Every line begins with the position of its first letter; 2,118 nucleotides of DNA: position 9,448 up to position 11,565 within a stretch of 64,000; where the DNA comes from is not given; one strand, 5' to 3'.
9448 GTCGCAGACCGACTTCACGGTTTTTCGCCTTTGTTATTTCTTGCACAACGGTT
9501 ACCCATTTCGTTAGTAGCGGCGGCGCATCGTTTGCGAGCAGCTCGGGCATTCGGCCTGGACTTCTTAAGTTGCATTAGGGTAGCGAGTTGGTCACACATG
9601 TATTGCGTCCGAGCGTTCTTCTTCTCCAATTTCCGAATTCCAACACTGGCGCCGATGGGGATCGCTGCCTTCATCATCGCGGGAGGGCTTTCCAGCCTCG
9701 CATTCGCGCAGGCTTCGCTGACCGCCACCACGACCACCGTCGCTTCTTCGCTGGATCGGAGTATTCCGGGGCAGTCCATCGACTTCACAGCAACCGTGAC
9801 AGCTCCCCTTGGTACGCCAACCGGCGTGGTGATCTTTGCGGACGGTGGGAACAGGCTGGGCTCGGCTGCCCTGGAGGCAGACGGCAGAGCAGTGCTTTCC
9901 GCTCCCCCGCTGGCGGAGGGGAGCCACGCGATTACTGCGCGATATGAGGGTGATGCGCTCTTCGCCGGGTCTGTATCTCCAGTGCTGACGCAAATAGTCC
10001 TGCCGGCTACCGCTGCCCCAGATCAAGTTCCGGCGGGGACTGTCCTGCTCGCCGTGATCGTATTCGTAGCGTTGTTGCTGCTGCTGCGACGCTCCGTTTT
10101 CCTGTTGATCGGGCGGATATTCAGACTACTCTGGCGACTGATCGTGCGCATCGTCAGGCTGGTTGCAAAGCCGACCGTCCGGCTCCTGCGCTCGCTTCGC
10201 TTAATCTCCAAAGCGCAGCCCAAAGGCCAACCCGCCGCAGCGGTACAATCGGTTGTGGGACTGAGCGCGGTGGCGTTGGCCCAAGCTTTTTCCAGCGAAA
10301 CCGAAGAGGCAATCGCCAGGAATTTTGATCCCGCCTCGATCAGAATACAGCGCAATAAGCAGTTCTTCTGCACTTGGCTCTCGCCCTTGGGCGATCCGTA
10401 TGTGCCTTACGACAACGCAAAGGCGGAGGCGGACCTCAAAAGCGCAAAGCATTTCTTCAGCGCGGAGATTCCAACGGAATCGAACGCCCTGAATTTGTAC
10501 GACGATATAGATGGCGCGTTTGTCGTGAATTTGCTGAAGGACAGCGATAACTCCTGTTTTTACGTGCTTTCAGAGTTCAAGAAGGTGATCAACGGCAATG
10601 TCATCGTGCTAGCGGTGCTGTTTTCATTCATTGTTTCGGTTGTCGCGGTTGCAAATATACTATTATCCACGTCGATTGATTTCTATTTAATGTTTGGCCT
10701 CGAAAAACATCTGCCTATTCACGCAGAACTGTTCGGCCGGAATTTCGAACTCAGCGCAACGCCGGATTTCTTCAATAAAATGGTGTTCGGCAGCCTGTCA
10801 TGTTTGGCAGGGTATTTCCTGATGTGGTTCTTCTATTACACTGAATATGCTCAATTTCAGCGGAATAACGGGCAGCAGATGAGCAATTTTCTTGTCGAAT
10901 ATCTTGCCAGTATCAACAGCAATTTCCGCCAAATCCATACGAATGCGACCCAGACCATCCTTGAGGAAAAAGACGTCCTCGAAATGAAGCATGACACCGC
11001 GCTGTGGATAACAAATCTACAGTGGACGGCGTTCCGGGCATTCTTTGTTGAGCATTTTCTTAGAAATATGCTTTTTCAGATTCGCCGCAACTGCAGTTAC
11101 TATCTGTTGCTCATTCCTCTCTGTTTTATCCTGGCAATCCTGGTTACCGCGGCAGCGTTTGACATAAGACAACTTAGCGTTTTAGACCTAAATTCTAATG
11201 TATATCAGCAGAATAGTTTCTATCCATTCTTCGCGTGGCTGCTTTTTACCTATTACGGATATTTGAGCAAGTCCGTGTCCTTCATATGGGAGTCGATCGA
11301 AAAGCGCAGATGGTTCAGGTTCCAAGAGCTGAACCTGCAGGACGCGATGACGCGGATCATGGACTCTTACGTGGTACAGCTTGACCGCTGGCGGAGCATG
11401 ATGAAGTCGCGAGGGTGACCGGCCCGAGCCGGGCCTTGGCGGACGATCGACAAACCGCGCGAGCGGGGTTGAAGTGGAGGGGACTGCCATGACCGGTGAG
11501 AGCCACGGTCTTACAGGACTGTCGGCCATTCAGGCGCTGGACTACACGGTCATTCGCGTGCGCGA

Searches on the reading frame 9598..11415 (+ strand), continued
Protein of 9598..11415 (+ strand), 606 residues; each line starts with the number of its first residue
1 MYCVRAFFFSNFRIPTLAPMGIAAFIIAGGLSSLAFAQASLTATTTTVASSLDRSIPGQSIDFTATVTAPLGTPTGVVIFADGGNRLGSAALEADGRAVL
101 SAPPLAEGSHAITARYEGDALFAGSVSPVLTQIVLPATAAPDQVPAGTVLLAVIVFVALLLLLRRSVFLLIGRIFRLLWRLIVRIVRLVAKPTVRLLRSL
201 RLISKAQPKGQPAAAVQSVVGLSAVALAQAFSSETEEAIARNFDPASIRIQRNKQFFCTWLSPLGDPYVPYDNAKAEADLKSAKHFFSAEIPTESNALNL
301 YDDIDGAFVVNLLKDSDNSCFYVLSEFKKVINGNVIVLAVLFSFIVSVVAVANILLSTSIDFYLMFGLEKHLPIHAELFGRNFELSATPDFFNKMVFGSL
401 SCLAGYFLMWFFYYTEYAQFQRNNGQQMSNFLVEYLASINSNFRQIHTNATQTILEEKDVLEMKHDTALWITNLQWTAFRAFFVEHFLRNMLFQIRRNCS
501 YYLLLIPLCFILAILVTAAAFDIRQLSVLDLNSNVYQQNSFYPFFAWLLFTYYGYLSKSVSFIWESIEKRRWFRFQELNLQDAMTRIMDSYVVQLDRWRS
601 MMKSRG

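Call 69: find_related_loci(query=A1, collection=metagenome_contigs, flank=8000)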
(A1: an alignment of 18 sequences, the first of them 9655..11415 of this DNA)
Query A1 (587 aa) in metagenome_contigs; peptide patterns used: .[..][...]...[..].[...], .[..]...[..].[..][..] (x = any residue, [..] = any of these).
85 stretches matched a pattern; 21 encode a relative of the query (tblastn E <= 1e-3); 21 distinct loci.
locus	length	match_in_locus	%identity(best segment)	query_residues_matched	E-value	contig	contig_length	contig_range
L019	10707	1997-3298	55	145-587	1e-163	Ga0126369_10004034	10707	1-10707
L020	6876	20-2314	47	9-587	3e-162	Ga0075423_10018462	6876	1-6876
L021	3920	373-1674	54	145-587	7e-167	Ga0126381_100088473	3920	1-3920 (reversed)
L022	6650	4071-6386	47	5-587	1e-156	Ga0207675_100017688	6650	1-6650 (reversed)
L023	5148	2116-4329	46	9-587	2e-154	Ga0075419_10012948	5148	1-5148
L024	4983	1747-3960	45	9-587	8e-154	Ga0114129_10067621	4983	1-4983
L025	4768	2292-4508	45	9-587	2e-153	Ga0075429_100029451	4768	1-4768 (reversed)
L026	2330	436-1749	52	143-587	4e-154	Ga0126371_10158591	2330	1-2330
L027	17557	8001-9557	50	77-587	8e-144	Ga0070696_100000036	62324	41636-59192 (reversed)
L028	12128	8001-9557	50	77-587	8e-144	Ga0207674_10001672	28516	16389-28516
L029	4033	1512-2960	51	113-586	2e-141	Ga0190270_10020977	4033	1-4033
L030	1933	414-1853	48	99-587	4e-144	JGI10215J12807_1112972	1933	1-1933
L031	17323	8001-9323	50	152-587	5e-133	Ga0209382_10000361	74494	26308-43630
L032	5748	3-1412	48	117-587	2e-131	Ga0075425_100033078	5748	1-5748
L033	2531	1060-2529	49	77-558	3e-135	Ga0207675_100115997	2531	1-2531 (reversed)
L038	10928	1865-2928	42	214-586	5e-76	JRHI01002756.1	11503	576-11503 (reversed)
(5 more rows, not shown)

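Call 71: search_protein_families(library=pfam, proteins=[L022:2050-3720:-, L020:2397-3251:+, L004:11446-13086:+, L031:9421-10293:+, L028:6399-7790:+, L028:4222-6159:+, L001:8318-9268:-, L038:4715-5818:+], max_evalue=0.0001)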
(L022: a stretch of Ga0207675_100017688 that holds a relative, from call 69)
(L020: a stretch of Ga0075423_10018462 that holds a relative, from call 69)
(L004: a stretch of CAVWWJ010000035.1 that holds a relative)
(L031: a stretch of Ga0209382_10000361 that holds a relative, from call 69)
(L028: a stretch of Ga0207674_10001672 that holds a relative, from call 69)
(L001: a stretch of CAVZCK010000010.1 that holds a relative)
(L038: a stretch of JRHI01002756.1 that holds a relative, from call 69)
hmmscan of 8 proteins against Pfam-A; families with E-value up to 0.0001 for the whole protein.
L022:2050-3720:- (557 aa): 8 families
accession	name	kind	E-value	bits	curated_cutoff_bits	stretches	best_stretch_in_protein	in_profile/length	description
PF05187.19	Fer4_ETF_QO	-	1.4e-47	160.5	24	1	454-554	1-103/104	Electron transfer flavoprotein-ubiquinone oxidoreductase, 4Fe-4S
PF21162.3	ETFQO_UQ-bd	-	2e-42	144.1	27.7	1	217-310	1-96/96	ETF-QO, ubiquinone-binding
PF00890.30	FAD_binding_2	-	4.9e-10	39.6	20.4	0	15-58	1-38/414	FAD binding domain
PF01266.30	DAO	-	4.1e-09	36.9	27.9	1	15-56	1-36/353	FAD dependent oxidoreductase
PF13450.12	NAD_binding_8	-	2e-06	28.4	21.9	1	18-62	1-39/68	NAD(P)-binding Rossmann-like domain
PF07992.20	Pyr_redox_2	-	3.1e-06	27.3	26.1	1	14-62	1-45/291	Pyridine nucleotide-disulphide oxidoreductase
PF13738.12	Pyr_redox_3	-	3.2e-05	23.8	30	0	17-57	1-35/305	Pyridine nucleotide-disulphide oxidoreductase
PF01946.23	Thi4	-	4.5e-05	23.2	26.2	1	12-58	16-57/235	Thi4 family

L020:2397-3251:+ (285 aa): 1 family
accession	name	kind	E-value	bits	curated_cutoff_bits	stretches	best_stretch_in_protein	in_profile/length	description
PF03167.25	UDG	-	4.1e-33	114.9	24.3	1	130-276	4-140/141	Uracil DNA glycosylase superfamily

L004:11446-13086:+ (547 aa): 2 families
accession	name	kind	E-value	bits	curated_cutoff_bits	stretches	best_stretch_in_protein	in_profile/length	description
PF00005.33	ABC_tran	-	9.3e-34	117.4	25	1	47-186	2-137/137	ABC transporter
PF13304.12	AAA_21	-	3.9e-05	24.3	27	0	58-79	1-22/304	AAA domain, putative AbiEii toxin, Type IV TA system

L031:9421-10293:+ (291 aa): 2 families
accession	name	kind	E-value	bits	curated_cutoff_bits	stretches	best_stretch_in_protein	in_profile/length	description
PF00005.33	ABC_tran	-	8.5e-34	117.5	25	1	46-185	2-137/137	ABC transporter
PF13304.12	AAA_21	-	1.9e-05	25.4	27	0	58-83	2-37/304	AAA domain, putative AbiEii toxin, Type IV TA system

L028:6399-7790:+ (464 aa): 2 families
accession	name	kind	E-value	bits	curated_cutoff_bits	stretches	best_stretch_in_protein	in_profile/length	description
PF13676.11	TIR_2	-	7.1e-22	78.6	28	1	8-114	1-112/122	TIR domain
PF01582.25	TIR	-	2.4e-05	24.7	21.3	1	13-79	11-78/179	TIR domain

L028:4222-6159:+ (646 aa): 6 families
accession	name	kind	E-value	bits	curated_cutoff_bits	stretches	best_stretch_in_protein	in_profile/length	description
PF01434.24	Peptidase_M41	-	4.4e-69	232.6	29.9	1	408-599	1-191/191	Peptidase family M41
PF00004.35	AAA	-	1.9e-48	164.6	21.2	1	195-327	1-130/131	ATPase family associated with various cellular activities (AAA)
PF06480.20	FtsH_ext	-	2.1e-17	63.7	25.5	1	9-98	2-101/103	FtsH Extracellular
PF17862.7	AAA_lid_3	-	3.3e-15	55.7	27.2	1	350-393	1-44/45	AAA+ lid domain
PF07728.20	AAA_5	-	9.4e-07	29.4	22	1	195-316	2-137/139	AAA domain (dynein-related subfamily)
PF13191.12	AAA_16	-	3.7e-05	24.7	32.6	0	187-217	19-49/167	AAA ATPase domain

L001:8318-9268:- (317 aa): 3 families
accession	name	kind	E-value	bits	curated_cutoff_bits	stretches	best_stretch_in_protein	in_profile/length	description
PF00005.33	ABC_tran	-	1.1e-34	120.4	25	1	18-161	2-137/137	ABC transporter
PF13304.12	AAA_21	-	6e-13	50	27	1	129-190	234-299/304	AAA domain, putative AbiEii toxin, Type IV TA system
PF13175.12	AAA_15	-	4.3e-07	30.3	32.1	0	32-71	28-71/374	AAA ATPase domain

L038:4715-5818:+ (368 aa): 4 families
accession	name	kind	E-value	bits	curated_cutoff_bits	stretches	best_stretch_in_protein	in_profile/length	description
PF00005.33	ABC_tran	-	4.1e-39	134.7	25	1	143-291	1-137/137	ABC transporter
PF13304.12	AAA_21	-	2.3e-09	38.2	27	0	268-322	243-300/304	AAA domain, putative AbiEii toxin, Type IV TA system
PF02463.25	SMC_N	-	1.3e-06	28.4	40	0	255-332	135-208/220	RecF/RecN/SMC N terminal domain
PF13555.12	AAA_29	-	9e-05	22.6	27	0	138-171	10-40/61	P-loop containing region of AAA domain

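Call 92: search_protein_families(library=phrogs, proteins=[window:9598-11415:+, P0127, P0214], max_evalue=0.1)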
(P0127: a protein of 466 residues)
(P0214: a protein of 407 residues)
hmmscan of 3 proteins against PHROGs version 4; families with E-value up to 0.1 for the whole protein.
window:9598-11415:+ (606 aa): 1 family
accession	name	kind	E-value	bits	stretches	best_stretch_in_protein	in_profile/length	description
phrog_33716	-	unknown function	6.5e-05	22.8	1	43-146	457-555/668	-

P0127 (466 aa): 0 families

P0214 (407 aa): 0 families

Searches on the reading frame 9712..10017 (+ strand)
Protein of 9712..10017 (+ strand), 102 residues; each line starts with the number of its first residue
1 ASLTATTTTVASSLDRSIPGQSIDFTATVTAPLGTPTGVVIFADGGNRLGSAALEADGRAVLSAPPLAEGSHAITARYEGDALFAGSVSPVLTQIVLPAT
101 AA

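Call 84: find_homologous_proteins(query=window:9712-10017:+, max_evalue=0.00001)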
Query window:9712-10017:+ (102 aa): 3 proteins with E <= 0.00001 among 52 candidates.
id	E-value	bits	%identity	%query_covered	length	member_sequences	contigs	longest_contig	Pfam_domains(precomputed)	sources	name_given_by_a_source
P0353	7.3e-12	63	56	71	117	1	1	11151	PF16640.12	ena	-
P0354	2.1e-10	59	52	79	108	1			PF16640.12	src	-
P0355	8.9e-6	44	45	89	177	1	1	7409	PF16640.12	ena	-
